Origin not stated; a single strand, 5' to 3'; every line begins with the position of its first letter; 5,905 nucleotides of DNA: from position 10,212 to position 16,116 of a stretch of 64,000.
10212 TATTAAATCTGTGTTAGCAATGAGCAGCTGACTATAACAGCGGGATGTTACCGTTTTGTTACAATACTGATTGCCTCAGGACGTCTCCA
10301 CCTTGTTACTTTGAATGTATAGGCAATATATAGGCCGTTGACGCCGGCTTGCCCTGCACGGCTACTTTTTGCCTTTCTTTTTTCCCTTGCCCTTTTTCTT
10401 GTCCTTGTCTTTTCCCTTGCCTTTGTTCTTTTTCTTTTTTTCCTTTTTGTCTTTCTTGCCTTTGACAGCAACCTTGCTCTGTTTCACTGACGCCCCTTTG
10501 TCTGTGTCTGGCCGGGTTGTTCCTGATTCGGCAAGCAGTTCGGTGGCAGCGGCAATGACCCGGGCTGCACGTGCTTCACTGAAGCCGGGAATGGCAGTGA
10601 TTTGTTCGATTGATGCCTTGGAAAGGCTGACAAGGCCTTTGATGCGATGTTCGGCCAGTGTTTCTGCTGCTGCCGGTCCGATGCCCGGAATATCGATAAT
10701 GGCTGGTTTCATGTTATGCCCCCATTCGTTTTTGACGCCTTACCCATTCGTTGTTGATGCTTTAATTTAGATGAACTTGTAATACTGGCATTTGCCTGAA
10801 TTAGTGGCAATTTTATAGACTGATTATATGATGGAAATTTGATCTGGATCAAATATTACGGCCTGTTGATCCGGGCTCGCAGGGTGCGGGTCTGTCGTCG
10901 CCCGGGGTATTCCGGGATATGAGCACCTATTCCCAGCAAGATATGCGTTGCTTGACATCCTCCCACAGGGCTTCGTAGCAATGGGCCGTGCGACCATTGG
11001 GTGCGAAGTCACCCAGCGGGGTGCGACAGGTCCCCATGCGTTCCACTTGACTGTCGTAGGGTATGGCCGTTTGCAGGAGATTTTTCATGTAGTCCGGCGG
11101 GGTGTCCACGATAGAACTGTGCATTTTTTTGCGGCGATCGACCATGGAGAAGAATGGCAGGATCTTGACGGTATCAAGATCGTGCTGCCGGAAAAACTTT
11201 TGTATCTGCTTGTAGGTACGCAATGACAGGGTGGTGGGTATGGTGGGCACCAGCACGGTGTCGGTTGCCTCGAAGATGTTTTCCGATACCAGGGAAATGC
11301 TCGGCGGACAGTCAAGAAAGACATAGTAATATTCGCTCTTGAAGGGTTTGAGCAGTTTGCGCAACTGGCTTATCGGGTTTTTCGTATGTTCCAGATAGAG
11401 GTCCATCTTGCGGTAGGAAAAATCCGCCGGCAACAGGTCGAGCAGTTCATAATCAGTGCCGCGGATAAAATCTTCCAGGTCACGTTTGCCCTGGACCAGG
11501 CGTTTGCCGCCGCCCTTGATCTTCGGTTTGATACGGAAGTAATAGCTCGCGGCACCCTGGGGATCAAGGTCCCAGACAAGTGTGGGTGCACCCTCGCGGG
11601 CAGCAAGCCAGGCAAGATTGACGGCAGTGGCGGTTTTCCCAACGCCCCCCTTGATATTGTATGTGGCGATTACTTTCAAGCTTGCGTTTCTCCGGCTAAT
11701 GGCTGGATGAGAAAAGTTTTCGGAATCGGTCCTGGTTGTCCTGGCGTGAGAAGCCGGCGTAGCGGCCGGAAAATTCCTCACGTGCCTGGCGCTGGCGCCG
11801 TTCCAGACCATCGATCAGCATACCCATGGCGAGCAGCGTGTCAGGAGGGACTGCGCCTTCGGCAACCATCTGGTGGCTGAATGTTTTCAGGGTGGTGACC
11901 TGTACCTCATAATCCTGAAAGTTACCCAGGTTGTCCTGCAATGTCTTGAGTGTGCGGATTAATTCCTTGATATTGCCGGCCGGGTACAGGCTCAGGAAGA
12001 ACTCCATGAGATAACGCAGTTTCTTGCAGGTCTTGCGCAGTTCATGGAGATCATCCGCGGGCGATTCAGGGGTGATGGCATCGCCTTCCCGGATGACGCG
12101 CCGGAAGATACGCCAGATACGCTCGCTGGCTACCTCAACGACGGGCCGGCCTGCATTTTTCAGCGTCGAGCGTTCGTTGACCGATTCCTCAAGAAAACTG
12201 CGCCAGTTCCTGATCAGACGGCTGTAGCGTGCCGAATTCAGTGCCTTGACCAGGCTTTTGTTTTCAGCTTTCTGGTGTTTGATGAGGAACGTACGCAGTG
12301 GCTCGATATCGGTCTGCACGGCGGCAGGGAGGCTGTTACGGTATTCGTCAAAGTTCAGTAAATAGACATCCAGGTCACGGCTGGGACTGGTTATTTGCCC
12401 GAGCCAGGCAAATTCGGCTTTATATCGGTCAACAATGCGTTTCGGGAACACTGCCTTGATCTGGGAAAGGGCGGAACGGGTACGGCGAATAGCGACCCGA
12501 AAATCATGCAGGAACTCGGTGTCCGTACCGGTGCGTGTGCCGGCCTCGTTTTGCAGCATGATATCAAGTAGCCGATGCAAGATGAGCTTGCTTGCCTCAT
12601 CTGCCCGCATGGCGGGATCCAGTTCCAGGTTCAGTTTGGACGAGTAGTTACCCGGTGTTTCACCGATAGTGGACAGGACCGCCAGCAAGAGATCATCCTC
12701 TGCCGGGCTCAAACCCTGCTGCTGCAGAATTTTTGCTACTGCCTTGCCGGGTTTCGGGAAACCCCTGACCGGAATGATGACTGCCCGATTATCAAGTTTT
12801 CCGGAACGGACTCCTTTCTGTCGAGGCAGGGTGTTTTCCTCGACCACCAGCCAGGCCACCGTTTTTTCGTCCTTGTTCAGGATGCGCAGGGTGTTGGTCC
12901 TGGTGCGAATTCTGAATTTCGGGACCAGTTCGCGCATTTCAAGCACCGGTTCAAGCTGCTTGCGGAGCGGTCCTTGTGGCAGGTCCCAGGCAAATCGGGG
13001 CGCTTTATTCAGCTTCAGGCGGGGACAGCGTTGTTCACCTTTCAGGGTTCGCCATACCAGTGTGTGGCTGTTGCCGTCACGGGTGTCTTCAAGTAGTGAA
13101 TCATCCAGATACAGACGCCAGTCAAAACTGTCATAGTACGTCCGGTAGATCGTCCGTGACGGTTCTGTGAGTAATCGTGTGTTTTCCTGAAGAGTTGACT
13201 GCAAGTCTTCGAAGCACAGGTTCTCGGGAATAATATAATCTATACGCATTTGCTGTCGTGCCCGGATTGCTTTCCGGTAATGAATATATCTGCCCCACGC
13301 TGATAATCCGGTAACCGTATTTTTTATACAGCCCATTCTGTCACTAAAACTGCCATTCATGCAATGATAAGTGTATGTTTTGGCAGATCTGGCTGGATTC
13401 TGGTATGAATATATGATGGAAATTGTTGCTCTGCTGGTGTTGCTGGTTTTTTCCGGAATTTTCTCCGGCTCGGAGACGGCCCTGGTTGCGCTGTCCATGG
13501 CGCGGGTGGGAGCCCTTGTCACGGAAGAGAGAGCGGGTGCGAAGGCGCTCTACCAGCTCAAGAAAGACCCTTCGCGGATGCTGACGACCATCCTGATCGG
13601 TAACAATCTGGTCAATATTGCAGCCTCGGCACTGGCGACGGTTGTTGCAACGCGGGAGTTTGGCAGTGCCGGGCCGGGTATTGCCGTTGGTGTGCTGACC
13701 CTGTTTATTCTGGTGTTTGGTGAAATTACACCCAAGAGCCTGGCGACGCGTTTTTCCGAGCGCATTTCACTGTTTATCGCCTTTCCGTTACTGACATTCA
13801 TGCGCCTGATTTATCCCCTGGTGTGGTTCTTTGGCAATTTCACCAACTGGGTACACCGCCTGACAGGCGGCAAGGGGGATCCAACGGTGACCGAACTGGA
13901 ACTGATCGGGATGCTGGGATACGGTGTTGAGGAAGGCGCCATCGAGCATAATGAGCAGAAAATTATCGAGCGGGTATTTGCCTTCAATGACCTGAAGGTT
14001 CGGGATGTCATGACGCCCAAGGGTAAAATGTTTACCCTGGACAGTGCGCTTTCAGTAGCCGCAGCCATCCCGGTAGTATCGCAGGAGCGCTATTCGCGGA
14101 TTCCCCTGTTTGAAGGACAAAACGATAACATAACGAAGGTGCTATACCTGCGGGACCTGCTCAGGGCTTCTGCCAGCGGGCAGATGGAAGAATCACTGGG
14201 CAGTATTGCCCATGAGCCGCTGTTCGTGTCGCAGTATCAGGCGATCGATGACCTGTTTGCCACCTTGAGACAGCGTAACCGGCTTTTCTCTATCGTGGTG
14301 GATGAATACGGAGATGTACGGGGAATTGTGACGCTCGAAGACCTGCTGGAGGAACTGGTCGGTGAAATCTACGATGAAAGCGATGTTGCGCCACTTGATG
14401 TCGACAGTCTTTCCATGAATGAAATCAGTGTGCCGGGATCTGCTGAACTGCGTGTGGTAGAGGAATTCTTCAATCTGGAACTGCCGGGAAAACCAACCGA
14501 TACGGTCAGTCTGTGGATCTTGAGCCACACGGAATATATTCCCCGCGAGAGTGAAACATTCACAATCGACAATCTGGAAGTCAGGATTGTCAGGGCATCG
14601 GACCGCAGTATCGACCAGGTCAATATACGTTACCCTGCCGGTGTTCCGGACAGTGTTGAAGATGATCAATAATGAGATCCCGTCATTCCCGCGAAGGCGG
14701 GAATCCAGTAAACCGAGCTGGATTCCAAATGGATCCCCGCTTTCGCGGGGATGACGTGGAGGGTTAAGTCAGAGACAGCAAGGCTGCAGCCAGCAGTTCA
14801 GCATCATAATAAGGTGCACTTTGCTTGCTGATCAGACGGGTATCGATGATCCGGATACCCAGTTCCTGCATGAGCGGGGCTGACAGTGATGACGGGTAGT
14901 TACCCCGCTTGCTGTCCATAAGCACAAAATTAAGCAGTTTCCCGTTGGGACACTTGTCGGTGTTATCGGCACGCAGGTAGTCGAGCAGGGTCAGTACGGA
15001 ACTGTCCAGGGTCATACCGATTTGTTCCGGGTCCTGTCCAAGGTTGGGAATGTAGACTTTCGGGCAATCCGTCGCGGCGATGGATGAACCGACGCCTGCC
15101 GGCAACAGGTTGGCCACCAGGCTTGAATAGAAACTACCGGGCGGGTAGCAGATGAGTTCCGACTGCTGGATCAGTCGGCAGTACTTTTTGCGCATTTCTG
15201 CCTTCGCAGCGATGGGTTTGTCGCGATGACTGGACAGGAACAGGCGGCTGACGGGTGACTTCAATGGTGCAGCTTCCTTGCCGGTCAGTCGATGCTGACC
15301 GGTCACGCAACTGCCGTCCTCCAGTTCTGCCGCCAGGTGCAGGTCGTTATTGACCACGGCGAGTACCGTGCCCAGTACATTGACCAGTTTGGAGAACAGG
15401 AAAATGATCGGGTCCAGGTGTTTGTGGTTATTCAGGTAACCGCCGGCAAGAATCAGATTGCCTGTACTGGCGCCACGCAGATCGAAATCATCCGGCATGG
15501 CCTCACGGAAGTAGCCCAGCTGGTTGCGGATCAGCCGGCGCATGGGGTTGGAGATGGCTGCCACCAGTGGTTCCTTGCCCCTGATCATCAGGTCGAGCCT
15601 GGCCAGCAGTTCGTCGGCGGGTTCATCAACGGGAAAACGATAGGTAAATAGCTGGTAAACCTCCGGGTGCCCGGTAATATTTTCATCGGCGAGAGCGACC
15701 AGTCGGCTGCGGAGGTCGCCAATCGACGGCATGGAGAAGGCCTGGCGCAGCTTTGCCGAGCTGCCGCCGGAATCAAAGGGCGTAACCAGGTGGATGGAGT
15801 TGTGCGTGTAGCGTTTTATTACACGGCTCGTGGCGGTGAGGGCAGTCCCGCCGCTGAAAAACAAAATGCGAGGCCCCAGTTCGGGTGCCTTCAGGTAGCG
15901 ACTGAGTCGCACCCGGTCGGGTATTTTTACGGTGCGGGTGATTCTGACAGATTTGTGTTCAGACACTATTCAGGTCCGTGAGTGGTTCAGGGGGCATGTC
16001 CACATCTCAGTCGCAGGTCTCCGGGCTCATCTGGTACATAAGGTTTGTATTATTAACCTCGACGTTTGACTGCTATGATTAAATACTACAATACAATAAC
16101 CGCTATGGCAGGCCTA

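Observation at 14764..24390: GAK-type cluster (CofD-like + ATP-grasp + HprK-like kinase + amphi-Trp protein) expanded with a PhoU::kinase fusion and six phosphohydrolase domains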

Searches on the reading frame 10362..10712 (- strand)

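Call 81: search_protein_families(library=pfam, proteins=[window:10362-10712:-], max_evalue=0.01)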
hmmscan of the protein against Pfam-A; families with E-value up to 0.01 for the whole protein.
window:10362-10712:- (116 aa): 4 families
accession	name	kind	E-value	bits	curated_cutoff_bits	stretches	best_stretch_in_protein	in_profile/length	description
PF14520.12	HHH_5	-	3.2e-11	44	27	1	5-56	4-55/57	Helix-hairpin-helix domain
PF00633.29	HHH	-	2.2e-06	27.7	24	0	27-54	2-29/30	Helix-hairpin-helix motif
PF12836.13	HHH_3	-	0.00028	21.4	27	0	28-55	6-33/65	Helix-hairpin-helix motif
PF12826.13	HHH_2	-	0.00049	20.7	27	1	8-52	8-51/64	Helix-hairpin-helix motif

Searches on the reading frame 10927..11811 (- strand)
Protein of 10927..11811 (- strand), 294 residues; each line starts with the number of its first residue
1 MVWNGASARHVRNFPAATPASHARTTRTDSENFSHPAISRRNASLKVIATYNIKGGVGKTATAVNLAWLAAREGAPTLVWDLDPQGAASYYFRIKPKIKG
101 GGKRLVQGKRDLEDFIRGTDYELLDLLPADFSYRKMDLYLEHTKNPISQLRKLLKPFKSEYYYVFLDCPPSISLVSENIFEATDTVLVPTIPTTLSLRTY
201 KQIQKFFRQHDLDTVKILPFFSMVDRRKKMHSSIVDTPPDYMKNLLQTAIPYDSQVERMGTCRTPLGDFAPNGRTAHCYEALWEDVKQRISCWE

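Call 7: search_protein_families(library=pfam, proteins=[window:10927-11811:-], max_evalue=0.001)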
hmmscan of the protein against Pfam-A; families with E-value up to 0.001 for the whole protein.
window:10927-11811:- (294 aa): 5 families
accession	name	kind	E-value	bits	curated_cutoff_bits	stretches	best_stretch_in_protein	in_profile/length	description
PF13614.12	AAA_31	-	4.2e-32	112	27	1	46-209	2-166/177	AAA domain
PF01656.29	CbiA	-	3.1e-12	47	25.4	1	48-257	1-116/125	CobQ/CobB/MinD/ParA nucleotide binding domain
PF10609.15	ParA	-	1e-07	32.1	27.1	1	46-86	4-44/246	NUBPL iron-transfer P-loop NTPase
PF06564.18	CBP_BcsQ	-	6.3e-06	26.3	21.3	1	46-188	2-143/234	Cellulose biosynthesis protein BcsQ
PF09140.17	MipZ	-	0.00042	20.1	20.7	0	47-85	2-40/262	ATPase MipZ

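Call 35: search_protein_families(library=ncbifam, proteins=[window:10927-11811:-], max_evalue=0.01)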
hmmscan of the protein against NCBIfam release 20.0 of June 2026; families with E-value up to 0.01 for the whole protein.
window:10927-11811:- (294 aa): 16 families
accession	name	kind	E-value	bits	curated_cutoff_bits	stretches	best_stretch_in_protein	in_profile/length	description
NF041546.1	ParA_partition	equivalog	4.3e-20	72.1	180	2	47-95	1-49/203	ParA family partition ATPase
TIGR03453.1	partition_RepA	equivalog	3.3e-17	62.4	348.45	1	39-203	98-277/387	plasmid partitioning protein RepA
TIGR03371.1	cellulose_yhjQ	equivalog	1e-14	54.6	157.85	1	46-281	2-236/246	cellulose biosynthesis protein BcsQ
NF041283.1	PrgP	equivalog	2.2e-13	50.2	400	1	46-294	3-265/297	ParA superfamily DNA segregation protein PrgP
NF010443.0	PRK13869.1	subfamily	1.9e-11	43.4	446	1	37-203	113-294/405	plasmid-partitioning protein RepA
TIGR01007.1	eps_fam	subfamily_domain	8.8e-11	41.7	108.05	1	39-180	11-147/204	polysaccharide biosynthesis tyrosine autokinase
TIGR01969.1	minD_arch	subfamily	1.1e-08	34.6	201.75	1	47-286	2-230/251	cell division ATPase MinD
TIGR01968.1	minD_bact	equivalog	1.6e-08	34.2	212.9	1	47-208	3-159/261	septum site-determining protein MinD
NF010259.0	PRK13705.1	equivalog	1.2e-07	31.1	725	1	43-207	104-278/388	plasmid-partitioning protein SopA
NF047398.1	AAA_KGGVGR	domain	1.4e-06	28.8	90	1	46-83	3-40/190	KGGVGR-motif variant AAA ATPase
NF007460.0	PRK10037.1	equivalog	2.2e-06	27.3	399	1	47-188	3-145/250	cellulose biosynthesis protein BcsQ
TIGR03815.1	CpaE_hom_Actino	equivalog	0.00011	21.4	154.45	1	41-86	107-152/340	septum site-determining protein Ssd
TIGR03018.1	pepcterm_TyrKin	hypoth_equivalog_domain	0.00025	20.4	230.65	1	54-177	44-165/207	XrtA-associated tyrosine autokinase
NF041136.1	MrpORP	equivalog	0.00042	19.7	450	1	51-87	11-47/365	iron-sulfur cluster carrier protein MrpORP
NF008669.0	PRK11670.1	equivalog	0.0006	18.8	348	1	46-86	108-148/369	iron-sulfur cluster carrier protein ApbC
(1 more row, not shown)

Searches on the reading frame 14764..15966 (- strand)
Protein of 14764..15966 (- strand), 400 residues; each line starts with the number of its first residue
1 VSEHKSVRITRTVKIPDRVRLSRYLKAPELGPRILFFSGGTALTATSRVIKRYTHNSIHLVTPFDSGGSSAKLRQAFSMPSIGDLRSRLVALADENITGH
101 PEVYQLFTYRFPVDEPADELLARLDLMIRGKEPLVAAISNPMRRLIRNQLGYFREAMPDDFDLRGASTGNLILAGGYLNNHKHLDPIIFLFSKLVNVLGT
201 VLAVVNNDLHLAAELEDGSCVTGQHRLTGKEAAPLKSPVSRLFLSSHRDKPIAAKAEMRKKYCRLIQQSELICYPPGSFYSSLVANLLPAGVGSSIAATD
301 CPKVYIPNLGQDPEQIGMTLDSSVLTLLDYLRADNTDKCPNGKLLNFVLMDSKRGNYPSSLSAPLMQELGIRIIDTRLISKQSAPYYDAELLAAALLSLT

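Call 3: search_protein_families(library=ncbifam, proteins=[window:14764-15966:-], max_evalue=0.01)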
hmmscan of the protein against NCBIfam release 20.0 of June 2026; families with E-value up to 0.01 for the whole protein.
window:14764-15966:- (400 aa): 2 families
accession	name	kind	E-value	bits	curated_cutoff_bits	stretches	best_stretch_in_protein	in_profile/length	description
TIGR04357.1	CofD_rel_GAK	hypoth_equivalog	3.6e-164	546.5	340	1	31-398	1-368/368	GAK system CofD-like protein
TIGR01826.1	CofD_related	subfamily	1.9e-35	122.8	196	2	159-398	76-307/310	uridine diphosphate-N-acetylglucosamine-binding protein YvcK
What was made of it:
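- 14764..15966 (-): GAK-system CofD/YvcK-like protein (400 aa), transcribed divergently from the operon. TIGR04357 scores 546.5 bits against a cut-off of 340 (call 3).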

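Call 4: search_protein_families(library=pfam, proteins=[window:14764-15966:-], max_evalue=0.01)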
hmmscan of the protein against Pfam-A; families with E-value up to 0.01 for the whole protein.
window:14764-15966:- (400 aa): 1 family
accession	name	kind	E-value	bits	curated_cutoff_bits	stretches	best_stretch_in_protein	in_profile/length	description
PF01933.23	CofD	-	1.9e-37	129.4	30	1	34-353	1-252/290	2-phospho-L-lactate transferase CofD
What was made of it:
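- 14764..15966 (-): Pfam CofD scores 129 bits (call 4).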

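Call 18: search_solved_structures(query=window:14764-15966:-, max_evalue=0.01)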
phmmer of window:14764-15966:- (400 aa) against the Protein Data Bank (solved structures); distinct sequences matched with E-value up to 0.01: 5.
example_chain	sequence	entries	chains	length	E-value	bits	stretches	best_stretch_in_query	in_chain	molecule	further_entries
2o2z_A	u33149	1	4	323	6.6e-24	88.3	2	159-337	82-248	hypothetical protein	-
2hzb_A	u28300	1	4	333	1e-23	87.7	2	161-337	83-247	Hypothetical UPF0052 protein BH3568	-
2ppv_A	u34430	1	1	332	2.1e-22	83.4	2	163-315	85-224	Uncharacterized protein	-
2p0y_A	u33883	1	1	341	2.2e-11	47.1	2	159-322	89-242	Hypothetical protein lp_0780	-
2q7x_A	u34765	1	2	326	4.1e-10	42.9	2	164-311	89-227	UPF0052 protein SP_1565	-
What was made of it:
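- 14764..15966 (-): The best PDB sequence matches are YvcK-type UPF0052 structures 2o2z and 2hzb (call 18).
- On CofD (2-phospho-L-lactate transferase of F420 synthesis): The closest solved relatives are YvcK-type proteins (call 18).
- Closest known: F420 / tetrahydromethanopterin tail assembly. Different: The CofD-like protein is nearer to YvcK-type proteins than to CofD (calls 3, 18).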

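Call 75: search_protein_families(library=padloc, proteins=[window:14764-15966:-], max_evalue=0.001)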
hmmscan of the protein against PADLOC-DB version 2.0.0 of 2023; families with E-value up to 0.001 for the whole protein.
window:14764-15966:- (400 aa): 0 families
